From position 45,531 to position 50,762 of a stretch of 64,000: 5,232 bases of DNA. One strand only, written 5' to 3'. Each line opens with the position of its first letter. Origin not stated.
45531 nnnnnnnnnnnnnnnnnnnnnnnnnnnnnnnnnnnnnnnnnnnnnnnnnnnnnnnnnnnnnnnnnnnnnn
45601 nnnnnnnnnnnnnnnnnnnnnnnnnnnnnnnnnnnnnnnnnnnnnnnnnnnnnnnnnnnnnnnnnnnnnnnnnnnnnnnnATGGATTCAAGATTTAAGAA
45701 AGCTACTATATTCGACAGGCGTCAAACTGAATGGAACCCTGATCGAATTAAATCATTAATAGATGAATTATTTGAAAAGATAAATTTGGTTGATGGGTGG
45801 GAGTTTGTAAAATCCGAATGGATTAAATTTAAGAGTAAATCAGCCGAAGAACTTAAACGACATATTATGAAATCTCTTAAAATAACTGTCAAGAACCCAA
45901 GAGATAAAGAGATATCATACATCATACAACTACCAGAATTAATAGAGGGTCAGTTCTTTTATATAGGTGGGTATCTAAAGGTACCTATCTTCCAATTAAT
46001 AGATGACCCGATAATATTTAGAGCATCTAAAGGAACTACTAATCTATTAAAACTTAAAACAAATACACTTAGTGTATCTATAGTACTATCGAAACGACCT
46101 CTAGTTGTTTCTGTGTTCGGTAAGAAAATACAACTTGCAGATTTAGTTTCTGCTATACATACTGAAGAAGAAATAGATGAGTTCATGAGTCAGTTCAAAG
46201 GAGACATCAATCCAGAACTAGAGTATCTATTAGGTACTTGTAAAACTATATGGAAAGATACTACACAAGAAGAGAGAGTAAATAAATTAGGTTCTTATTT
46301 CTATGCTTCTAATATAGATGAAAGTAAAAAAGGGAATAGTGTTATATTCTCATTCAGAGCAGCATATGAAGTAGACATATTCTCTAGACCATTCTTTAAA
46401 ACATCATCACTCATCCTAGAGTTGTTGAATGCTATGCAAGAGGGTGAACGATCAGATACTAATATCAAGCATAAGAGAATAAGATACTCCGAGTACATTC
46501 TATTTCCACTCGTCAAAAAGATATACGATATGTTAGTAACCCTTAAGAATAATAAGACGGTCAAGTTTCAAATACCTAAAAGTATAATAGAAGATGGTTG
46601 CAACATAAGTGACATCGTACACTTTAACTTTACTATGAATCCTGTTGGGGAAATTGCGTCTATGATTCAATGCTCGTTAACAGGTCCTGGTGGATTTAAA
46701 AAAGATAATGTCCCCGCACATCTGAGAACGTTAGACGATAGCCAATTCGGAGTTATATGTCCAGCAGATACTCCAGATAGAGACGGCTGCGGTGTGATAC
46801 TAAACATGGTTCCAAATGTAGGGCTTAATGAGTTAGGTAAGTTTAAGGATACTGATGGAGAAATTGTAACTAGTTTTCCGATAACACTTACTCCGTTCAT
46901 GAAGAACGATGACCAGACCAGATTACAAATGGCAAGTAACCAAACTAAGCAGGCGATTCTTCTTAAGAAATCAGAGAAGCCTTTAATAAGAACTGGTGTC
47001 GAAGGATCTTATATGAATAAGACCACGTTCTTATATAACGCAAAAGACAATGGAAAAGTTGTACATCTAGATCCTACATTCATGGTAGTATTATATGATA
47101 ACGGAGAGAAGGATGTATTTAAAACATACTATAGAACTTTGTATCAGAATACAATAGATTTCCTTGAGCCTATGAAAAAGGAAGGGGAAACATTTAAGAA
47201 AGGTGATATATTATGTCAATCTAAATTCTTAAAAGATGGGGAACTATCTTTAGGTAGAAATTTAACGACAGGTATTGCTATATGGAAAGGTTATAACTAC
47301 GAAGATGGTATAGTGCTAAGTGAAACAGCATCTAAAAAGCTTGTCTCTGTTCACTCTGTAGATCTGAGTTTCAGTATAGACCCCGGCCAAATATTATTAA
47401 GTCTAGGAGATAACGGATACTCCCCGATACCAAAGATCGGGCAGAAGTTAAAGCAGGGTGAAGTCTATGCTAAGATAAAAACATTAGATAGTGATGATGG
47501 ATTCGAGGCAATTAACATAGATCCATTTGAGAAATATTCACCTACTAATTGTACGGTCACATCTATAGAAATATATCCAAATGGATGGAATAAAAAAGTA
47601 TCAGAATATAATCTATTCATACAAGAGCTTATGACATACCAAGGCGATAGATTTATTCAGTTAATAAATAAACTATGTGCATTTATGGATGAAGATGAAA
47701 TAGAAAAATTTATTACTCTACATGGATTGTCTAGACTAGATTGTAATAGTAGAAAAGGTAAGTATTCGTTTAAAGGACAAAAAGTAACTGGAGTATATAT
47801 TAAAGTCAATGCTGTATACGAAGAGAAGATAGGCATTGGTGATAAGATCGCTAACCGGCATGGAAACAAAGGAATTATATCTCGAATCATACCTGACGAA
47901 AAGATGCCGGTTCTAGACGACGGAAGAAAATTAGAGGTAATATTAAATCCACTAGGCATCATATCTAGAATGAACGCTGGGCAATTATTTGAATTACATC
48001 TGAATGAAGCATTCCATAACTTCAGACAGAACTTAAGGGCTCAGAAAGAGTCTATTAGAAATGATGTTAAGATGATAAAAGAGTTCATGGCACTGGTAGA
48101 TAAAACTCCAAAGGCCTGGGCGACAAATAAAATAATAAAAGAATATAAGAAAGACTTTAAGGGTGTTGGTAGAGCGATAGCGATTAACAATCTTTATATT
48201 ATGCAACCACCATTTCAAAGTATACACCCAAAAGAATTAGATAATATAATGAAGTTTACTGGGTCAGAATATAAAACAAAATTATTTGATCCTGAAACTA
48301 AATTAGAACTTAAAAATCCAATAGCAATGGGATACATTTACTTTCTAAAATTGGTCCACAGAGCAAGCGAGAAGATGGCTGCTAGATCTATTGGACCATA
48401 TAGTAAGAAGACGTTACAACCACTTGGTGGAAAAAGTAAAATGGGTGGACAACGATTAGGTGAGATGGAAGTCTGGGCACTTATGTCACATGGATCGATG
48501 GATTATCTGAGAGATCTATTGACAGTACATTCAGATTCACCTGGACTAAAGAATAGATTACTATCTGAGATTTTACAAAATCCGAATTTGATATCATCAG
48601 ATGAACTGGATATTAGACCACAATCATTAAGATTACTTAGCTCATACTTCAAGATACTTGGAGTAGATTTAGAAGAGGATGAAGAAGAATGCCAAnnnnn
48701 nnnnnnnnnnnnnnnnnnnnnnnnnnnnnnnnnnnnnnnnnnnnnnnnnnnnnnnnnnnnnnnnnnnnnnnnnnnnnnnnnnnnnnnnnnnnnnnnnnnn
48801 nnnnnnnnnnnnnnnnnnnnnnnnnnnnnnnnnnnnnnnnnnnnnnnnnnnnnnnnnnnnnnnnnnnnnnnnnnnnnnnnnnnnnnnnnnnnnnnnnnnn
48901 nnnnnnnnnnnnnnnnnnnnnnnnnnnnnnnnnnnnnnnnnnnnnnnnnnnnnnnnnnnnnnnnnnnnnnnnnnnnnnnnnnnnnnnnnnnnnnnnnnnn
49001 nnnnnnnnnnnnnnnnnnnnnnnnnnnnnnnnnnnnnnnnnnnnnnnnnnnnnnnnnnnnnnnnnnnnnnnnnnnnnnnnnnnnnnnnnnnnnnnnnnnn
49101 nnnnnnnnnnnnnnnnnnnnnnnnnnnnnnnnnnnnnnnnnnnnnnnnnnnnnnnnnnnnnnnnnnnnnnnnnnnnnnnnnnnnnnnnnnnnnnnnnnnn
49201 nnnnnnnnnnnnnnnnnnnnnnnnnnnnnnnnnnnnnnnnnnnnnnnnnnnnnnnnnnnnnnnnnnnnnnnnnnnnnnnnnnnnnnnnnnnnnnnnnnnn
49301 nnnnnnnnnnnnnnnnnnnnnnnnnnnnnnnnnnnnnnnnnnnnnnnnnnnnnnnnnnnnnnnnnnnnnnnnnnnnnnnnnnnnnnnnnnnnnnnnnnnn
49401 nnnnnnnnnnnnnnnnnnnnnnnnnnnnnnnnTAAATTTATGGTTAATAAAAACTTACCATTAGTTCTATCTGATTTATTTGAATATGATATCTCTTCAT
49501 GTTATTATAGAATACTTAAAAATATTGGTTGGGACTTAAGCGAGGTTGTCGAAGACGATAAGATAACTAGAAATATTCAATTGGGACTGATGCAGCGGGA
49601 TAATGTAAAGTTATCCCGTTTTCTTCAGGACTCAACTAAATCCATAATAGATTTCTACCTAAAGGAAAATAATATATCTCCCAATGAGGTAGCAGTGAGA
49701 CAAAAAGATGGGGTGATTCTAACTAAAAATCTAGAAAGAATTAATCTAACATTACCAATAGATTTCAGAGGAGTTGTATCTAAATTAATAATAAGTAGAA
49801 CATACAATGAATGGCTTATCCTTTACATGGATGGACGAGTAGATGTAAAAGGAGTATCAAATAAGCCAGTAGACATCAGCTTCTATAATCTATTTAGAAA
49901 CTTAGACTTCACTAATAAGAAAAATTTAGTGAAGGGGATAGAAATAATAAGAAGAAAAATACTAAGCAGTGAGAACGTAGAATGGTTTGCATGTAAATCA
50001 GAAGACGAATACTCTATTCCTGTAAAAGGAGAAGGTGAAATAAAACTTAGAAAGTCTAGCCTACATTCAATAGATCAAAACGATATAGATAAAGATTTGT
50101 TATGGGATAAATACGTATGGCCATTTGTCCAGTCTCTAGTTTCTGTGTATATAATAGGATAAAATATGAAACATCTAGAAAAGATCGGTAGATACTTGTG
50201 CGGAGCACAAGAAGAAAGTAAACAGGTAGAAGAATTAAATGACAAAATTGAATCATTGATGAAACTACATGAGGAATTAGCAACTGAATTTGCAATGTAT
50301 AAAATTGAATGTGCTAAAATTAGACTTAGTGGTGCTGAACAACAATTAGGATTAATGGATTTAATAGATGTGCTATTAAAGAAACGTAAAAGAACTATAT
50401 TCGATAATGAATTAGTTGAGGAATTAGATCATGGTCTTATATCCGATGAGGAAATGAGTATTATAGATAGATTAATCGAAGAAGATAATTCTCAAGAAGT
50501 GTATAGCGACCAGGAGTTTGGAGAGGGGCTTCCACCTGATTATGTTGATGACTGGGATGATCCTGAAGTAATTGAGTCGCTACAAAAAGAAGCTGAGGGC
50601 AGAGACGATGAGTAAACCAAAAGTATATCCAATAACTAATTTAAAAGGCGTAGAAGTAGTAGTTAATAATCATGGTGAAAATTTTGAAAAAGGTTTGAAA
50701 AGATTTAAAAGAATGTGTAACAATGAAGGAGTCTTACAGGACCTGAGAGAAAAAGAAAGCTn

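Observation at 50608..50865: Phage-encoded ribosomal protein bS21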

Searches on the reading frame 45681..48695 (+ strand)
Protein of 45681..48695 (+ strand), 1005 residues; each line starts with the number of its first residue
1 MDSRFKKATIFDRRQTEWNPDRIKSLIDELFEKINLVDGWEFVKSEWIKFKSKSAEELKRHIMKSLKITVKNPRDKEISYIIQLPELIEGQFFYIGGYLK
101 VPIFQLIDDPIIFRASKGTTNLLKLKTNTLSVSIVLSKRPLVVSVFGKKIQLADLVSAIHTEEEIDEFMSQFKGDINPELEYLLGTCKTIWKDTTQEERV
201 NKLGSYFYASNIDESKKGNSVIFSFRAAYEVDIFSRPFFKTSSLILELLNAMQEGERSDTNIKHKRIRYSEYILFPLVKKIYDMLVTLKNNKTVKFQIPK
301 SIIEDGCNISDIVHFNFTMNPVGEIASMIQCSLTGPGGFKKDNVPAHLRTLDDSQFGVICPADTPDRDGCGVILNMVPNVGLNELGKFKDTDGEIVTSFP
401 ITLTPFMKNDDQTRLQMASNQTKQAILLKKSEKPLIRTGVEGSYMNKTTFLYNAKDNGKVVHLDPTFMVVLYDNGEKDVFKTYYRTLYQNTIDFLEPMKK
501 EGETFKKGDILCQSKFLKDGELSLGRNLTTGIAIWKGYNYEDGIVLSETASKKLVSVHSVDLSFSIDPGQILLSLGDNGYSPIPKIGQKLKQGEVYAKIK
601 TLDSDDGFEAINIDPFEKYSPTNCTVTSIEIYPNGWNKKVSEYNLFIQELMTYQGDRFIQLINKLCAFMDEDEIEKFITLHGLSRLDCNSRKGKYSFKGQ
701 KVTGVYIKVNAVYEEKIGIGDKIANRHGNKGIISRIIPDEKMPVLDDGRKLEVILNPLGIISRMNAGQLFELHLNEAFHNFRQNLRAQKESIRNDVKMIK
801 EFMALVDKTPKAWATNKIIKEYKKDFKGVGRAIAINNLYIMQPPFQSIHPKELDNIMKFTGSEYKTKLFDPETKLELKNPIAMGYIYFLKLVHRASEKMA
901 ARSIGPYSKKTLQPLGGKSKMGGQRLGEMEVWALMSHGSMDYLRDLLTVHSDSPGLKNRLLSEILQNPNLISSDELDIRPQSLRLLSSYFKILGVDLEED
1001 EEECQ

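Call 9: search_protein_families(library=phrogs, proteins=[window:45681-48695:+], max_evalue=0.00001)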
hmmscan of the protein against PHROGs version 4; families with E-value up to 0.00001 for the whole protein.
window:45681-48695:+ (1005 aa): 5 families
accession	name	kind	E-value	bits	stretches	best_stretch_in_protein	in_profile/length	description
phrog_24349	-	unknown function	1.2e-83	282.3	2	706-997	904-1138/1191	-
phrog_3295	-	DNA, RNA and nucleotide metabolism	2.1e-51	176.2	2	671-1002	359-693/698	RNA polymerase beta subunit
phrog_3148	-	DNA, RNA and nucleotide metabolism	2.4e-23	82.7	1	290-567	924-1218/1424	RNA polymerase beta subunit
phrog_14872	-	DNA, RNA and nucleotide metabolism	1.6e-19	70.2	1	261-783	841-1385/1393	RNA polymerase beta subunit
phrog_18919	-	DNA, RNA and nucleotide metabolism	1.6e-09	38.4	1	500-605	141-248/394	RNA polymerase beta subunit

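Call 24: search_dna_similar(query=window:45681-48695:+, collection=phages, mode=protein, max_rows=25)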
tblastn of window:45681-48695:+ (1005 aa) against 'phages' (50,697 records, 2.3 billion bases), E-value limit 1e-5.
Records with a match: 153; places in all: 189; records where one place covers at least 80% of the query: 0.
Best place of each record, by identity: <60% 153.
By first word of the organism name: Pseudomonas 59; Erwinia 24; Serratia 11; Bacillus 9; Staphylococcus 9; Vibrio 7; Listeria 5; Salmonella 5; Yersinia 4; Klebsiella 4; and 10 more.
By host as written in the record: Pseudomonas aeruginosa 26; - 18; Erwinia amylovora 18; Pseudomonas aeruginosa PAO1 8; Staphylococcus aureus 7; Bacillus subtilis 4; Listeria monocytogenes 4; Pseudomonas sp. 3; and 48 more.
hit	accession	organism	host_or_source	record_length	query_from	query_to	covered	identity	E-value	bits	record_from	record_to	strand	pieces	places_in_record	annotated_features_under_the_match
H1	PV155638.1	Cobetia phage Carin-5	Cobetia marina DSMZ 4741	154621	313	969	56%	28.3%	3e-22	197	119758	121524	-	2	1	DNA-directed RNA polymerase subunit beta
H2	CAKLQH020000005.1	Acinetobacter phage MD-2021a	not known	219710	390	998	48%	32.8%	2e-40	262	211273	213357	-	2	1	rpoB: DNA-directed RNA polymerase subunit beta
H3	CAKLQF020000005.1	Acinetobacter phage MD-2021a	not known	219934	390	998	48%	32.8%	2e-40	262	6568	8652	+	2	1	rpoB: DNA-directed RNA polymerase subunit beta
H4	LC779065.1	Yersinia phage vB_Yru_GN1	Yersinia ruckeri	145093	292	1001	59%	26.7%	2e-21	183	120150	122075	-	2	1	RNA polymerase subunit beta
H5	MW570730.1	Yersinia phage YerA41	Yersinia ruckeri serovar I strain RS41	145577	292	1001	59%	26.7%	2e-21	183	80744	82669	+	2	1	RNA polymerase beta subunit | promoter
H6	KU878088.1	Bacillus phage AR9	Bacillus subtilis subsp. subtilis 168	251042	403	1005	60%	26.0%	1e-38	163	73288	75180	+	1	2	DNA-directed RNA polymerase beta subunit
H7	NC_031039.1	Bacillus phage AR9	Bacillus subtilis subsp. subtilis 168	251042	403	1005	60%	26.0%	1e-38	163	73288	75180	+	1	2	RNA polymerase beta subunit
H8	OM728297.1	Bacillus phage vB_BsuM-Goe21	Bacillus subtilis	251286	403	1005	60%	26.0%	2e-38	162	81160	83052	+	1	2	rpoB_1: DNA-directed RNA polymerase subunit beta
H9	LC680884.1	Bacillus phage PBS1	Bacillus subtilis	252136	403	1005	60%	26.0%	4e-38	161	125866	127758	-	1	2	hypothetical protein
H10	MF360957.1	Bacillus phage PBS1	Bacillus subtilis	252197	403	1005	60%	26.0%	4e-38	161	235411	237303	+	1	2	284: RNA polymerase beta subunit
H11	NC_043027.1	Bacillus phage PBS1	Bacillus subtilis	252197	403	1005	60%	26.0%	4e-38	161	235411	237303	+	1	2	284: RNA polymerase beta subunit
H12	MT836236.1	Bacteriophage sp.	human fecal samples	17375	378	1000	50%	30.4%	8e-25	231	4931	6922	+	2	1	record has no annotation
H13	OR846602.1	Enterococcus phage Efs 1-1-1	Enterococcus faecalis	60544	388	997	41%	37.3%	4e-20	283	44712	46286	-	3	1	record has no annotation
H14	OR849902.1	Staphylococcus phage SA 1298 Kay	Staphylococcus aureus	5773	388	1002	41%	36.7%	1e-20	286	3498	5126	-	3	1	record has no annotation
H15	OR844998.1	Staphylococcus phage SA 1306 Kay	Staphylococcus aureus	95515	388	1002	41%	36.7%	1e-20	286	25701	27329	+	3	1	record has no annotation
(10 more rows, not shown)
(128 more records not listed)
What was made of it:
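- Closest known: Multisubunit-RNAP phages. Same: The window encodes beta and beta'-like RNAP subunits whose nearest cultured matches are these phages (call 24).
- RNAP beta and beta' genes (calls 9, 24).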

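Call 51: get_annotated_region(hit=H1, flank=15000)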
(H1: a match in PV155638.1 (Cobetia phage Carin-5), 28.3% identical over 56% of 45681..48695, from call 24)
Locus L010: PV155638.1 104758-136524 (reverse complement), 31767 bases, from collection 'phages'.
description: Cobetia phage Carin-5, complete genome.
organism: Cobetia phage Carin-5 (NCBI taxid 3403038)
taxonomy: Viruses
host: Cobetia marina DSMZ 4741; source: ocean water; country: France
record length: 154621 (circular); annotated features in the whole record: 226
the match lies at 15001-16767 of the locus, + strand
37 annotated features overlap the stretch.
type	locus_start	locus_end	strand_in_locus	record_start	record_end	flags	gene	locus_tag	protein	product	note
CDS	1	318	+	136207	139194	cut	-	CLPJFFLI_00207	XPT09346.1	SbcC-like subunit of palindrome specific endonuclease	structural maintenance of chromosomes protein; Scm5-6; Carin5_00207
CDS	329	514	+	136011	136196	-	-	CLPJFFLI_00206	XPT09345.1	hypothetical protein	Carin5_00206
CDS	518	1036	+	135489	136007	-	-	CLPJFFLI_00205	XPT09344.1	hypothetical protein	Carin5_00205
CDS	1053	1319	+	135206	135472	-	-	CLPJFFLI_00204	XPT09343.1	hypothetical protein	Carin5_00204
CDS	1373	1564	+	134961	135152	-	-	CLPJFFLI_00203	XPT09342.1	hypothetical protein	Carin5_00203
CDS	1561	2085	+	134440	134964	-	-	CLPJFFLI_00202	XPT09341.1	Rnase H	Carin5_00202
CDS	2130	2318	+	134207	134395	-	-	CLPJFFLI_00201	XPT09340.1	hypothetical protein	Carin5_00201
CDS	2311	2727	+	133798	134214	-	rnhA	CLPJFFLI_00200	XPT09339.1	ribonuclease H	Carin5_00200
CDS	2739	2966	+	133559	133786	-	-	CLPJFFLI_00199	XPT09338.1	hypothetical protein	Carin5_00199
CDS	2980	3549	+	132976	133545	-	-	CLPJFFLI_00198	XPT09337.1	5'-3' deoxyribonucleotidase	Carin5_00198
CDS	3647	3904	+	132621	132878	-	-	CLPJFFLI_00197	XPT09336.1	hypothetical protein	Carin5_00197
CDS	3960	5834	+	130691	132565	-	-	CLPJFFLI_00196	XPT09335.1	NAD-dependent DNA ligase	Carin5_00196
CDS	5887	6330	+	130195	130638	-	-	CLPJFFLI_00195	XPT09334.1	hypothetical protein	Carin5_00195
CDS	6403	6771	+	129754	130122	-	-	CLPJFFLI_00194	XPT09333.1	hypothetical protein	Carin5_00194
CDS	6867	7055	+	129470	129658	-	-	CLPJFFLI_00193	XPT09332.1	hypothetical protein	Carin5_00193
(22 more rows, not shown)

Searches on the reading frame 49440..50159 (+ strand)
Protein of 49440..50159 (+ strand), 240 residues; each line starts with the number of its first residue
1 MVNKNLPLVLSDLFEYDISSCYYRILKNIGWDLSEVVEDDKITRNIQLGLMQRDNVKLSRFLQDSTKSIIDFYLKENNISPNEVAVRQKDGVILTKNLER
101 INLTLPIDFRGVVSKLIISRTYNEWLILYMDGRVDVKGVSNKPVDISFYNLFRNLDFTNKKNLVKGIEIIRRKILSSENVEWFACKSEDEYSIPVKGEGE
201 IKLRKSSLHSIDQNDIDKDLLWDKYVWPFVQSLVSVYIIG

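Call 3: search_protein_families(library=pfam, proteins=[window:49440-50159:+], max_evalue=1)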
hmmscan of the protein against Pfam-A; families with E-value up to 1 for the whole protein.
window:49440-50159:+ (240 aa): 0 families

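Call 5: search_protein_families(library=phrogs, proteins=[window:49440-50159:+], max_evalue=0.01)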
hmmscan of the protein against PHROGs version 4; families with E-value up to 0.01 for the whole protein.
window:49440-50159:+ (240 aa): 1 family
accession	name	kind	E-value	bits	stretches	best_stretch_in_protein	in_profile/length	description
phrog_21037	-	unknown function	0.00012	22.5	1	13-155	24-172/257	-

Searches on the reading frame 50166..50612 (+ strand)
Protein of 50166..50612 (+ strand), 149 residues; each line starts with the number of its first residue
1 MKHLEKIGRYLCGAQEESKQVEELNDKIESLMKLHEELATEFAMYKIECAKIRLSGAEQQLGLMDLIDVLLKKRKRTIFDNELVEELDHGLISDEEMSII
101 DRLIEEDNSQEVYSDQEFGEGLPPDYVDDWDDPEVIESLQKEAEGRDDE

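Call 3: search_protein_families(library=pfam, proteins=[window:50166-50612:+], max_evalue=1)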
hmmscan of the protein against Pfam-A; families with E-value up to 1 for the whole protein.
window:50166-50612:+ (149 aa): 4 families
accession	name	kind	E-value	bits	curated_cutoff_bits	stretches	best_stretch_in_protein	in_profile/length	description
PF01166.23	TSC22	-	0.041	14.5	30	1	20-58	15-53/57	TSC-22/dip/bun family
PF19416.4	Astro_VPg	-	0.057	14.7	25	1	74-126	32-85/104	Astrovirus VPg protein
PF02671.26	PAH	-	0.14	12.3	21.3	1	15-44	14-43/45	Paired amphipathic helix repeat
PF20985.2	Legum_prodom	-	0.17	12.7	25.2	0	3-57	16-70/97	Legumain, prodomain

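Call 5: search_protein_families(library=phrogs, proteins=[window:50166-50612:+], max_evalue=0.01)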
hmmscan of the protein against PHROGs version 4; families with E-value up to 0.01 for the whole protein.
window:50166-50612:+ (149 aa): 0 families

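Call 62: search_dna_similar(query=window:50166-50612:+, collection=phages, mode=protein, max_evalue=0.01, max_rows=10)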
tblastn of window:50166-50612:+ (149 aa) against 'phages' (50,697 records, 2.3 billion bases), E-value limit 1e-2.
No match.
